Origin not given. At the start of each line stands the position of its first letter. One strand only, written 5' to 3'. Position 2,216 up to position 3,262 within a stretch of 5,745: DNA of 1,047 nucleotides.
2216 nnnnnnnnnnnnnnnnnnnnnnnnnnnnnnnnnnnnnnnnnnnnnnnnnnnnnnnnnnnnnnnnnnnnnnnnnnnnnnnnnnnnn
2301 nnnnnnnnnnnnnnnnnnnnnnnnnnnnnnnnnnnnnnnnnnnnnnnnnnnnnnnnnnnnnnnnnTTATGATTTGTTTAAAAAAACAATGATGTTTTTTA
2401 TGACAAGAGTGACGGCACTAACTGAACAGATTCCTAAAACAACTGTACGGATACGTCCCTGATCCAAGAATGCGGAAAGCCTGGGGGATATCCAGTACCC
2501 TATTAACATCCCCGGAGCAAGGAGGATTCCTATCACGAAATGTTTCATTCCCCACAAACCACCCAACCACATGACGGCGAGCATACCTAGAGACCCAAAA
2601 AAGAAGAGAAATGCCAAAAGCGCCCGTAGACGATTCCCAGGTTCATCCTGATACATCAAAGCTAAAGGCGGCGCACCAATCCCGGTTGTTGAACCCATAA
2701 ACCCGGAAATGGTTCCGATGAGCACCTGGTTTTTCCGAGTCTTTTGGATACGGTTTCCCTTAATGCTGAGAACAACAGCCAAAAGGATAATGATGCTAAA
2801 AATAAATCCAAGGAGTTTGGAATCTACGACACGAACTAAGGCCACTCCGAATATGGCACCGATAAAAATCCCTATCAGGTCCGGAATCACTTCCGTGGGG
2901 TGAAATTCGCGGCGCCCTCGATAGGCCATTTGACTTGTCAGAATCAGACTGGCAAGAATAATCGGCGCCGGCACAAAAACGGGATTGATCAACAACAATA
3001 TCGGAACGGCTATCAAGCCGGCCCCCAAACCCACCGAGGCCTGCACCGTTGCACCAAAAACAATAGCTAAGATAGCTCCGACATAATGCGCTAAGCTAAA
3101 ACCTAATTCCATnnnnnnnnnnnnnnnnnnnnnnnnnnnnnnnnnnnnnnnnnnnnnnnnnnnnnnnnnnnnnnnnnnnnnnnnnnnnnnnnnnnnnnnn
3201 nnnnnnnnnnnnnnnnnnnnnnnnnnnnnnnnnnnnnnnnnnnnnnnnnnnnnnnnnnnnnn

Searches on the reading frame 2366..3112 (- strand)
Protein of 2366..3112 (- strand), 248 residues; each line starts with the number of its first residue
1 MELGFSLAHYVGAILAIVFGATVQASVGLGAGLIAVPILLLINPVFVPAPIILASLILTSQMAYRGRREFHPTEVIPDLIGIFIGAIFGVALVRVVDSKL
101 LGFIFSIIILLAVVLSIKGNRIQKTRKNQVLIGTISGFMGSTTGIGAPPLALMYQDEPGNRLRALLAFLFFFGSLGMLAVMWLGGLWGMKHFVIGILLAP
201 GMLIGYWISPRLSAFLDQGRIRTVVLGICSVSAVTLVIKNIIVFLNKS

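Call 3: search_protein_families(library=pfam, proteins=[window:2366-3112:-], max_evalue=1)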
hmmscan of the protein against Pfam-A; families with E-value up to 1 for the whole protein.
window:2366-3112:- (248 aa): 1 family
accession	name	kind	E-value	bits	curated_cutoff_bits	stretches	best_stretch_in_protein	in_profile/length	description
PF01925.25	TauE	-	4.1e-29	102.4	32.6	1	14-235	2-236/237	Sulfite exporter TauE/SafE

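Call 6: search_protein_families(library=ncbifam, proteins=[window:2366-3112:-], max_evalue=1)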
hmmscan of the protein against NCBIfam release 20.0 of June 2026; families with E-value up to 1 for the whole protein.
window:2366-3112:- (248 aa): 1 family
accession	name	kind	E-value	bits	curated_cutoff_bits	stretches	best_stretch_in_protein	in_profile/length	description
NF051875.1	glycan_WsfD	subfamily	0.0067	15.2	80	1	71-139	70-135/452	glycan biosynthesis hexose transferase WsfD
